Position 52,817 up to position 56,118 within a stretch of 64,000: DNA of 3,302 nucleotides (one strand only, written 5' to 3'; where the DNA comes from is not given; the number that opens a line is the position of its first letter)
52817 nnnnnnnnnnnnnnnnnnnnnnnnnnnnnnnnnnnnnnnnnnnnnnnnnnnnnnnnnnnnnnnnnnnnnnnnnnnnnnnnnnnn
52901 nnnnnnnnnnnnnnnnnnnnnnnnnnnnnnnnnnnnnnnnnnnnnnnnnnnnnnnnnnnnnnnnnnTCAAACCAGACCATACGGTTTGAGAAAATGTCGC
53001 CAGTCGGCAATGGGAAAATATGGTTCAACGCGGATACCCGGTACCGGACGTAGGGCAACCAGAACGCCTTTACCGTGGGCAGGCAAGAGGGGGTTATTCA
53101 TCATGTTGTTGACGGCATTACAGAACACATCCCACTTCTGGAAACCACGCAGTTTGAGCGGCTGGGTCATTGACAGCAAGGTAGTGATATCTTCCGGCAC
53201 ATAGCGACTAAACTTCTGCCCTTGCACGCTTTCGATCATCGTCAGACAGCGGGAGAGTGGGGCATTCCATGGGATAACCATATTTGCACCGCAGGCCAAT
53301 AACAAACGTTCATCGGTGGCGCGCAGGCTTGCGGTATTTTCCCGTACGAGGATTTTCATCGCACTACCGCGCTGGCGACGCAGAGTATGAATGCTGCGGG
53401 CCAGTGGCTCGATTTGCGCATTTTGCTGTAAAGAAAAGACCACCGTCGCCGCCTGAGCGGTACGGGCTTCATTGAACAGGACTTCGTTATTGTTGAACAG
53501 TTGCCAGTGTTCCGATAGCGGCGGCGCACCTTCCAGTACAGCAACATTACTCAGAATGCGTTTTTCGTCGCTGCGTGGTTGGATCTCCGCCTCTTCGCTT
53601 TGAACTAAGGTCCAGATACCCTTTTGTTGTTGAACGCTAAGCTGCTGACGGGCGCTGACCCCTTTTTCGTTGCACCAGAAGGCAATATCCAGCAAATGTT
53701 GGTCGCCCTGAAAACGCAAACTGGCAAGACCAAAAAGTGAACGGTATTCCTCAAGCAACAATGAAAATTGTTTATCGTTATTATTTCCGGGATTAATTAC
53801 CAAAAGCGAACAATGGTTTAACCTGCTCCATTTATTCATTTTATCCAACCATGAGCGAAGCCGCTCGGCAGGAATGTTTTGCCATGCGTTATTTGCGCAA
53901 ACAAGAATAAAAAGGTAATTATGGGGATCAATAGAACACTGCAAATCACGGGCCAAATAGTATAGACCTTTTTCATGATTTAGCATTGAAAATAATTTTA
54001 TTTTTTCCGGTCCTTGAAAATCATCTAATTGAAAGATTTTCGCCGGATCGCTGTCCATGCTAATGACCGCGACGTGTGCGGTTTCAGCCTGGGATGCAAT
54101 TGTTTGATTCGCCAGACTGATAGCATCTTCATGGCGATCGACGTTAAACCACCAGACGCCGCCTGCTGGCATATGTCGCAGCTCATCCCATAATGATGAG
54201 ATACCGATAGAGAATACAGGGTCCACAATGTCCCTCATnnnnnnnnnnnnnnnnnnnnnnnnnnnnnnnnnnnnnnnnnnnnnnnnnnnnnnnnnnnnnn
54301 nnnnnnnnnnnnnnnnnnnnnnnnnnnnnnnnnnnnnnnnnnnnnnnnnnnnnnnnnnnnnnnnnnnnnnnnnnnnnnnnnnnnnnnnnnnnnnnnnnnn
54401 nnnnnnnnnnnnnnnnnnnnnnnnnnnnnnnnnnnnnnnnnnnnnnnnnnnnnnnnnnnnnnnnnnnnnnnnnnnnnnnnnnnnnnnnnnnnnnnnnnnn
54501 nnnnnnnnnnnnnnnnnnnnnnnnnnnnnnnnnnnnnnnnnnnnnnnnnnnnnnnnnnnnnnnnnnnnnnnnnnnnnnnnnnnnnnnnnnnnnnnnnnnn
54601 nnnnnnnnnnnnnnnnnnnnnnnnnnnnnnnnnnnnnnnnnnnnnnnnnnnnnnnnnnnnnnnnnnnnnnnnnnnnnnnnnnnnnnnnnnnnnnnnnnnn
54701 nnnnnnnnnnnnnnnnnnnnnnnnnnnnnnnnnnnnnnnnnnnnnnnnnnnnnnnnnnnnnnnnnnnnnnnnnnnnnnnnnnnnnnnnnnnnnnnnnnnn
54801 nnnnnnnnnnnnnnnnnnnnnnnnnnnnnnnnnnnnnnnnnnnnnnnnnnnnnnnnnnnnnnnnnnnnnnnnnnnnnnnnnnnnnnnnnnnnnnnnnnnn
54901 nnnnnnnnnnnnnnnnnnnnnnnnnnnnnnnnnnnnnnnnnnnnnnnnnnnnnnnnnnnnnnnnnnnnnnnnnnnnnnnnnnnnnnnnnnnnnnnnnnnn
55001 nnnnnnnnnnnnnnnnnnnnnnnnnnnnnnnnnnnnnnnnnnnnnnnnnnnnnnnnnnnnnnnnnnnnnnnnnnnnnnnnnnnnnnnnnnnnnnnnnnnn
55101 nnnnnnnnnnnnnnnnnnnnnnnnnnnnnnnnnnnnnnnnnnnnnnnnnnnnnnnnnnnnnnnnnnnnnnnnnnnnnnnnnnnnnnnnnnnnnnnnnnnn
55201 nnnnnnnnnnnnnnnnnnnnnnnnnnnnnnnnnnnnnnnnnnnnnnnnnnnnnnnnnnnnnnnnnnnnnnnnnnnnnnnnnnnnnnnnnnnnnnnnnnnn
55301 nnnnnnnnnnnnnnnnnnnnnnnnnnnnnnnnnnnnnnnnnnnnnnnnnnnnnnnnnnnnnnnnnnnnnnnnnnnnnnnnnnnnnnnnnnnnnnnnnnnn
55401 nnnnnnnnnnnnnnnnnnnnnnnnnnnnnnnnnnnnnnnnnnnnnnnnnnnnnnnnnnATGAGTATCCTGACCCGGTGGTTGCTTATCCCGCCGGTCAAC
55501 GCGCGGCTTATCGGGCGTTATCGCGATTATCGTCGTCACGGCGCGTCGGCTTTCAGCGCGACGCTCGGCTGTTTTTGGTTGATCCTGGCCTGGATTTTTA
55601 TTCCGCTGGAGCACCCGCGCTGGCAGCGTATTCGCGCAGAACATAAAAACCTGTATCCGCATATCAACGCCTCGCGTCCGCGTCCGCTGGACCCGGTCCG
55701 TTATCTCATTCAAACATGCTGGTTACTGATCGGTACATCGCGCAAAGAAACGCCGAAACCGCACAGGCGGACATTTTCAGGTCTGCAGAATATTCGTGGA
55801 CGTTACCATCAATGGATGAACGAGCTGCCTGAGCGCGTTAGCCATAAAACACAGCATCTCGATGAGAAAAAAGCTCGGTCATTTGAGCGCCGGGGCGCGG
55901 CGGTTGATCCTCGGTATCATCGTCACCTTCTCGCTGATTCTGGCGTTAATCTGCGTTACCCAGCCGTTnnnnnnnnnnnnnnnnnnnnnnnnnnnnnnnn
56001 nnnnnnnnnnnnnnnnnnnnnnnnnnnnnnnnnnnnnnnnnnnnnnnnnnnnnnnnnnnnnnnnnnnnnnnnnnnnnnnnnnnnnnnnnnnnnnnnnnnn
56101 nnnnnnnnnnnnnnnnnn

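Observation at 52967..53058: bcsE carries a frameshift with about 0.1 kb apparently missing before its C-terminal domain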

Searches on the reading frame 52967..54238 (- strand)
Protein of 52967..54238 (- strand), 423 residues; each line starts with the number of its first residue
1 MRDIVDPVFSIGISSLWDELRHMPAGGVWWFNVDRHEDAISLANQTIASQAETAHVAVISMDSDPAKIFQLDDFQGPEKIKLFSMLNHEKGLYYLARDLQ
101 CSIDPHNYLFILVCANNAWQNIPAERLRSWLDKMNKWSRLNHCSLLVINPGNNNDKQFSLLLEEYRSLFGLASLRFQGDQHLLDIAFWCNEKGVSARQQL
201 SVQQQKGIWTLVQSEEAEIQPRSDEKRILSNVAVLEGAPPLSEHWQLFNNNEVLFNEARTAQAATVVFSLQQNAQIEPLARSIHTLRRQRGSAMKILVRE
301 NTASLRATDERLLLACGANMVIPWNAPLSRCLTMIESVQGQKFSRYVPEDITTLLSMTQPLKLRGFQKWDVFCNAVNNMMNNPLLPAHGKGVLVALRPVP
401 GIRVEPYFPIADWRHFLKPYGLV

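Call 8: find_encoding_contigs(protein=window:52967-54238:-, flank=6000, max_places=10)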
Protein window:52967-54238:- (423 aa): no gene with exactly this product is on record in the collection.

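Call 9: find_encoding_contigs(protein=window:52970-54238:-, flank=6000, max_places=10)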
Protein seq(423 aa) (423 aa): no gene with exactly this product is on record in the collection.

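Call 21: find_homologous_proteins(query=window:52970-54238:-, max_evalue=1e-50)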
Query seq(423 aa) (423 aa): 383 proteins with E <= 1e-50 among 6374 candidates; the best 120 are listed.
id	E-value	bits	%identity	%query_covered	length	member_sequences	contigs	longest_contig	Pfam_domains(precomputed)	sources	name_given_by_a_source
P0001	9.3e-269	909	99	95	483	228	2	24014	PF10995.14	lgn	-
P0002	9.3e-234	794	89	96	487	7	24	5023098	PF10995.14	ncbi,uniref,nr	ncbi:TPA: cellulose biosynthesis protein BcsE [Escherichia coli]|uniref:cellulose biosynthesis prote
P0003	1.0e-233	794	99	84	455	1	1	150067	PF10995.14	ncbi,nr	ncbi:cellulose biosynthesis protein BcsE [Escherichia coli]|nr:cellulose biosynthesis protein BcsE [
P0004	3.1e-233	792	86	95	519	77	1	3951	PF10995.14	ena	-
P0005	9.0e-233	791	86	95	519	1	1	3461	PF10995.14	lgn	-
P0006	1.0e-230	784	98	83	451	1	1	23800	PF10995.14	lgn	-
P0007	1.4e-228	777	88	95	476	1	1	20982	PF10995.14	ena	-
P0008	3.8e-228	775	83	95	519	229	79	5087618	PF10995.14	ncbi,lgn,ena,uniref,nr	ncbi:TPA: cellulose biosynthesis c-di-GMP-binding protein BcsE [Citrobacter amalonaticus]|uniref:cel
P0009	1.4e-224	764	99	80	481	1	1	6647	PF11658.14,PF10995.14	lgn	-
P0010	9.2e-224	761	82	95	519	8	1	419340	PF10995.14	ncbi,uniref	ncbi:cellulose biosynthesis c-di-GMP-binding protein BcsE [Citrobacter tructae]|uniref:cellulose bio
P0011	4.8e-222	755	80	95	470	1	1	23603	PF10995.14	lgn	-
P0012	4.2e-221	752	79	95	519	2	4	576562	PF10995.14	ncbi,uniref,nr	ncbi:cellulose biosynthesis c-di-GMP-binding protein BcsE [Citrobacter amalonaticus]|uniref:cellulos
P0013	5.3e-220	749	79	95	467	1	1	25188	PF10995.14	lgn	-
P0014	1.0e-218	744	81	95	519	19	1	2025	PF10995.14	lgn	-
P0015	2.8e-218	743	79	95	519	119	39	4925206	PF10995.14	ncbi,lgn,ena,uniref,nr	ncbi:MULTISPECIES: cellulose biosynthesis c-di-GMP-binding protein BcsE [Citrobacter]|uniref:cellulo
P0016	1.2e-215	734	97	78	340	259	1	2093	PF10995.14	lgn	-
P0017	5.6e-212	722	78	95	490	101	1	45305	PF10995.14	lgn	-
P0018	7.4e-212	722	77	96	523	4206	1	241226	PF10995.14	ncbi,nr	ncbi:cellulose biosynthesis protein BcsE [Salmonella enterica]|nr:cellulose biosynthesis protein Bcs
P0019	1.2e-209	714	78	95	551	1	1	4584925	PF10995.14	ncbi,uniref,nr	ncbi:protease [Salmonella enterica subsp. arizonae]|uniref:Cellulose biosynthesis protein BcsE n=2 T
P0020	4.7e-207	706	74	95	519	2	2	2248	PF10995.14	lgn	-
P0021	6.0e-206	702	87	74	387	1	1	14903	PF10995.14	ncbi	-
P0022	7.4e-204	695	74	95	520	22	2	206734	PF10995.14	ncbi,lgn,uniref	ncbi:cellulose biosynthesis c-di-GMP-binding protein BcsE [Huaxiibacter chinensis]|uniref:cellulose 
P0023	8.7e-203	692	74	95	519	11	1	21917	PF10995.14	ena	-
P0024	2.4e-201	687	73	95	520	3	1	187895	PF10995.14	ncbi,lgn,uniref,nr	ncbi:cellulose biosynthesis c-di-GMP-binding protein BcsE [Lelliottia sp. CFBP8978]|uniref:cellulose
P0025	3.6e-201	686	72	95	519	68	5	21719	PF10995.14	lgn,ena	-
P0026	2.9e-200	684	73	95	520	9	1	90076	PF10995.14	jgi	-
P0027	5.2e-200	683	73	95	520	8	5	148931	PF10995.14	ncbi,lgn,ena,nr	ncbi:MAG: cellulose biosynthesis protein BcsE [Enterobacter sp.]|nr:cellulose biosynthesis protein B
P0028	5.4e-197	673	71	95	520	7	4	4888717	PF10995.14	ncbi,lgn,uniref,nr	ncbi:cellulose biosynthesis protein BcsE [Enterobacter sp. RHBSTW-00994]|uniref:cellulose biosynthes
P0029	7.3e-196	669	72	95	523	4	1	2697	PF10995.14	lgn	-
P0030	2.7e-195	667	71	95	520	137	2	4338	PF10995.14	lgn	-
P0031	6.3e-195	666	70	96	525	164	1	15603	PF10995.14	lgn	-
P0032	8.9e-195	665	71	95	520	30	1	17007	PF10995.14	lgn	-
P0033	1.0e-194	665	72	95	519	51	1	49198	PF10995.14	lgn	-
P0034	1.5e-194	665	71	95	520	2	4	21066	PF10995.14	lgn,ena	-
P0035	5.5e-194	663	72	95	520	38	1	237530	PF10995.14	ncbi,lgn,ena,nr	ncbi:MAG: cellulose biosynthesis c-di-GMP-binding protein BcsE [Enterobacter cloacae]|nr:cellulose b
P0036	1.1e-193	662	71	95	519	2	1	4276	PF10995.14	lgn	-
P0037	1.2e-193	662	71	95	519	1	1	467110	PF10995.14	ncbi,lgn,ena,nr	nr:cellulose biosynthesis c-di-GMP-binding protein BcsE [uncultured Enterobacter sp.]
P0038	1.2e-193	662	71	95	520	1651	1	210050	PF10995.14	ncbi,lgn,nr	ncbi:TPA: cellulose biosynthesis protein BcsE [Enterobacter ludwigii]|nr:cellulose biosynthesis prot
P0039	1.4e-193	661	70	95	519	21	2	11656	PF10995.14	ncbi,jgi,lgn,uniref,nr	ncbi:cellulose biosynthesis c-di-GMP-binding protein BcsE [Enterobacter sp.]|uniref:cellulose biosyn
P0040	7.1e-193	659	71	95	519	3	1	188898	PF10995.14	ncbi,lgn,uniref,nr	ncbi:cellulose biosynthesis c-di-GMP-binding protein BcsE [Kosakonia sp.]|uniref:cellulose biosynthe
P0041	1.3e-192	658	71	95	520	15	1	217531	PF10995.14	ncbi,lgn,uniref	ncbi:cellulose biosynthesis c-di-GMP-binding protein BcsE [Enterobacter wuhouensis]|uniref:cellulose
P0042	1.8e-192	658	71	95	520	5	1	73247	PF10995.14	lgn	-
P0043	3.7e-192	657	71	95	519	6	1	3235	PF10995.14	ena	-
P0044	4.5e-192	657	70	95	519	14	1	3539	PF10995.14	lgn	-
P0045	5.4e-192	656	70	96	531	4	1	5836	PF10995.14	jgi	jgi:cellulose biosynthesis protein BcsE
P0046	8.4e-192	656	70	95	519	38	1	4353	PF10995.14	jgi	-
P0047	5.3e-191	653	70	95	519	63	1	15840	PF10995.14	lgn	-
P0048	8.7e-191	652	70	95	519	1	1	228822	PF10995.14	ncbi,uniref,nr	ncbi:cellulose biosynthesis c-di-GMP-binding protein BcsE [Enterobacter sp. Bisph1]|uniref:cellulose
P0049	2.0e-190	651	69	95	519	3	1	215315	PF10995.14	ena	-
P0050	4.3e-190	650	69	95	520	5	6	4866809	PF10995.14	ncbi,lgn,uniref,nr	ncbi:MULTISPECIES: cellulose biosynthesis c-di-GMP-binding protein BcsE [Enterobacter]|uniref:cellul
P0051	5.6e-190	650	69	95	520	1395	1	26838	PF10995.14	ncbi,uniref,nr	ncbi:cellulose biosynthesis c-di-GMP-binding protein BcsE [Enterobacter hormaechei]|uniref:cellulose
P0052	1.8e-189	648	69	95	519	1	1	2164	PF10995.14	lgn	-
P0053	2.0e-189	648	69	95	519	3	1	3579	PF10995.14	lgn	-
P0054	2.1e-189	648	70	94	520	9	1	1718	PF10995.14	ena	-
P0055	2.9e-189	647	70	95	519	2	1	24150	PF10995.14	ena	-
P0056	4.6e-189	647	69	95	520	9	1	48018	PF10995.14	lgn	-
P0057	5.3e-189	646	70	95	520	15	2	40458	PF10995.14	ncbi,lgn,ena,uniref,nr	ncbi:cellulose biosynthesis c-di-GMP-binding protein BcsE [Enterobacter oligotrophicus]|uniref:cellu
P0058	6.6e-189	646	70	95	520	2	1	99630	PF10995.14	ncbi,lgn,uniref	ncbi:cellulose biosynthesis c-di-GMP-binding protein BcsE [Enterobacter soli]|uniref:cellulose biosy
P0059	1.6e-188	645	70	95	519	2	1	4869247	PF10995.14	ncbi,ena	ncbi:cellulose biosynthesis c-di-GMP-binding protein BcsE [Enterobacter huaxiensis]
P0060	1.8e-188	645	70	95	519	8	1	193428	PF10995.14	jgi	jgi:cellulose biosynthesis protein BcsE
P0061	5.3e-188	643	68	95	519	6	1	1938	PF10995.14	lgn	-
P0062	7.6e-188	643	70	95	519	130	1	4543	PF10995.14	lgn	-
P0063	1.4e-187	642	69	95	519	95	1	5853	PF10995.14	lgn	-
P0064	1.5e-187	642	68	95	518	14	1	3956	PF10995.14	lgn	-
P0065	1.8e-187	641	68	95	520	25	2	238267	PF10995.14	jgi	-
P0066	3.0e-187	641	68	95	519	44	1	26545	PF10995.14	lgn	-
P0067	3.0e-187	641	68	96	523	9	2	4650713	PF10995.14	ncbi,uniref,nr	ncbi:cellulose biosynthesis c-di-GMP-binding protein BcsE [Trabulsiella odontotermitis]|uniref:cellu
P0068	3.4e-187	640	69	95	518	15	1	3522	PF10995.14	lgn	-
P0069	6.7e-187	639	68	95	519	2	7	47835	PF10995.14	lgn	-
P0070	8.7e-187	639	67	95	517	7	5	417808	PF10995.14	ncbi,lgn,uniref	ncbi:cellulose biosynthesis c-di-GMP-binding protein BcsE [Yokenella regensburgei]|uniref:cellulose 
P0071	1.3e-186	639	68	95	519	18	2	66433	PF10995.14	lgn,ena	-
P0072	3.7e-186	637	67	95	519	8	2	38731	PF10995.14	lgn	-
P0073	4.0e-186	637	90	75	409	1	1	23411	PF10995.14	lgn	-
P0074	4.7e-186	637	68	95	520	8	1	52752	PF10995.14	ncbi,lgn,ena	-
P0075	9.1e-186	636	67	95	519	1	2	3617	PF10995.14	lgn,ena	-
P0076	1.4e-185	635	69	94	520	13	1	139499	PF10995.14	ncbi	ncbi:TPA: cellulose biosynthesis c-di-GMP-binding protein BcsE [Enterobacter cancerogenus]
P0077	1.7e-185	635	68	94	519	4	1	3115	PF10995.14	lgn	-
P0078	2.4e-185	634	68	95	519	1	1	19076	PF10995.14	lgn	-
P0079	5.7e-185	633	67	95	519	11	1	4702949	PF10995.14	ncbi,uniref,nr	ncbi:cellulose biosynthesis c-di-GMP-binding protein BcsE [[Enterobacter] lignolyticus]|uniref:Cellu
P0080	7.0e-185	633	67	95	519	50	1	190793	PF10995.14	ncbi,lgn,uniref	ncbi:cellulose biosynthesis protein BcsE [Scandinavium sp. M-37]|uniref:cellulose biosynthesis prote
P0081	3.6e-184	630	68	95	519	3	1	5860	PF10995.14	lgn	-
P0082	2.9e-183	628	67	95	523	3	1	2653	PF10995.14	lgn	-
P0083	3.4e-182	624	66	95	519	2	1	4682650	PF10995.14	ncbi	ncbi:cellulose biosynthesis c-di-GMP-binding protein BcsE [Salmonella enterica]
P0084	5.4e-182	623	66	95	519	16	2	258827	PF10995.14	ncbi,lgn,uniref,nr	ncbi:cellulose biosynthesis protein BcsE [Scandinavium sp.]|uniref:cellulose biosynthesis protein Bc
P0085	9.8e-181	619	96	67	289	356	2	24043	PF10995.14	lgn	-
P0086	5.2e-180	617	66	95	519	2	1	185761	PF10995.14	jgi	-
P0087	1.8e-179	615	66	95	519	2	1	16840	PF10995.14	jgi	-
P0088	2.1e-179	615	65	95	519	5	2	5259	PF10995.14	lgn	-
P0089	8.4e-179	613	65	95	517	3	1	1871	PF10995.14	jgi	-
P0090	2.6e-177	608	66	95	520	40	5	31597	PF10995.14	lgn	-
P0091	3.0e-177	608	65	95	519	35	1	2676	PF10995.14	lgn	-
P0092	6.5e-177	607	65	95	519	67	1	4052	PF10995.14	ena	-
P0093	2.8e-176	605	65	95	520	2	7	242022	PF10995.14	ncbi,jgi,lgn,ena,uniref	ncbi:cellulose biosynthesis protein BcsE [Cedecea sp.]|jgi:cellulose biosynthesis protein BcsE|unire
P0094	6.3e-176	603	64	95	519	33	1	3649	PF10995.14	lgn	-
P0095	1.0e-175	603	63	94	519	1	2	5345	PF10995.14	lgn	-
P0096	1.2e-175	602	64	95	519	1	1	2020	PF10995.14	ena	-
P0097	1.3e-175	602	64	95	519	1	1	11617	PF10995.14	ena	-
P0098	1.3e-175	602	64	95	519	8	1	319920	PF10995.14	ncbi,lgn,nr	ncbi:cellulose biosynthesis protein BcsE [Kluyvera ascorbata]|nr:cellulose biosynthesis protein BcsE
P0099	1.7e-175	602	65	95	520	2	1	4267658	PF10995.14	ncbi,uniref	ncbi:cellulose biosynthesis protein BcsE [Dryocola sp. BD586]|uniref:cellulose biosynthesis protein 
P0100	1.7e-175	602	63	95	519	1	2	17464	PF10995.14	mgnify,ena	mgnify:CR=1 FL=1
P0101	2.2e-175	602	68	91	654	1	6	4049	PF11658.14,PF10995.14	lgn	-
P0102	2.4e-175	601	64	95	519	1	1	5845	PF10995.14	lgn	-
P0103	2.6e-175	601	64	95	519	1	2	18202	PF10995.14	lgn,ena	-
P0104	3.8e-175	601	64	95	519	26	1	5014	PF10995.14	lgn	-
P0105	5.0e-175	600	64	95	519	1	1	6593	PF10995.14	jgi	-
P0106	1.3e-174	599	65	95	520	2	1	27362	PF10995.14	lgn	-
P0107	2.2e-174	598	63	95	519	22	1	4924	PF10995.14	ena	-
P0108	2.3e-174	598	63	95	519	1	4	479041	PF10995.14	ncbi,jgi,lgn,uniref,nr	ncbi:cellulose biosynthesis protein BcsE [Kluyvera cryocrescens]|uniref:cellulose biosynthesis prote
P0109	2.6e-174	598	64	95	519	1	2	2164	PF10995.14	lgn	-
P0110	3.4e-174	598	64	95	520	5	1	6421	PF10995.14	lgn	-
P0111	4.0e-174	597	64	95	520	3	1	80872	PF10995.14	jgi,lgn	jgi:cellulose biosynthesis protein BcsE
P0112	7.4e-174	597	63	95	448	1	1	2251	PF10995.14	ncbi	-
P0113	1.7e-173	595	64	95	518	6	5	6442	PF10995.14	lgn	-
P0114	3.5e-173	594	63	95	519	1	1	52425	PF10995.14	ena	-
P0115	5.2e-173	594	63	95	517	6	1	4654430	PF10995.14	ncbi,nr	ncbi:cellulose biosynthesis protein BcsE [Enterobacteriaceae bacterium 4M9]|nr:cellulose biosynthesi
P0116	5.7e-173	594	62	95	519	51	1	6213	PF10995.14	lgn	-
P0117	1.8e-172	592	64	95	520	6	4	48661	PF10995.14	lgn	-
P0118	3.6e-172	591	64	95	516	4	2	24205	PF10995.14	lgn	-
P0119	5.2e-172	590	64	95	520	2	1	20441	PF10995.14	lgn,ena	-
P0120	5.7e-172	590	63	95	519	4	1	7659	PF10995.14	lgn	-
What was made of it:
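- Tried and rejected: The protein homology search (call 21) showed no cluster representative with the same frameshift tail.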

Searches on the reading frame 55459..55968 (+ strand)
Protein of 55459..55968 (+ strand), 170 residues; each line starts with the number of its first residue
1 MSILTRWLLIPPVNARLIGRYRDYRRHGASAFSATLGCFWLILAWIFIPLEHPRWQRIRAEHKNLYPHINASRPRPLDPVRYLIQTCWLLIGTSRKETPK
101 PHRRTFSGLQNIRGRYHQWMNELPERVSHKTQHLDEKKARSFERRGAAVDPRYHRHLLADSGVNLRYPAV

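Call 24: find_encoding_contigs(protein=window:55459-55968:+, flank=8000, max_places=10)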
Protein seq(170 aa) (170 aa): no gene with exactly this product is on record in the collection.
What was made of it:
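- The exact 423-aa product and the bcsA 170-aa fragment are not on record as called proteins (calls 8, 9, 24).
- Tried and rejected: Exact-protein look-ups of the 423-aa BcsE fragment and the 170-aa BcsA fragment found nothing (calls 8, 9, 24).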
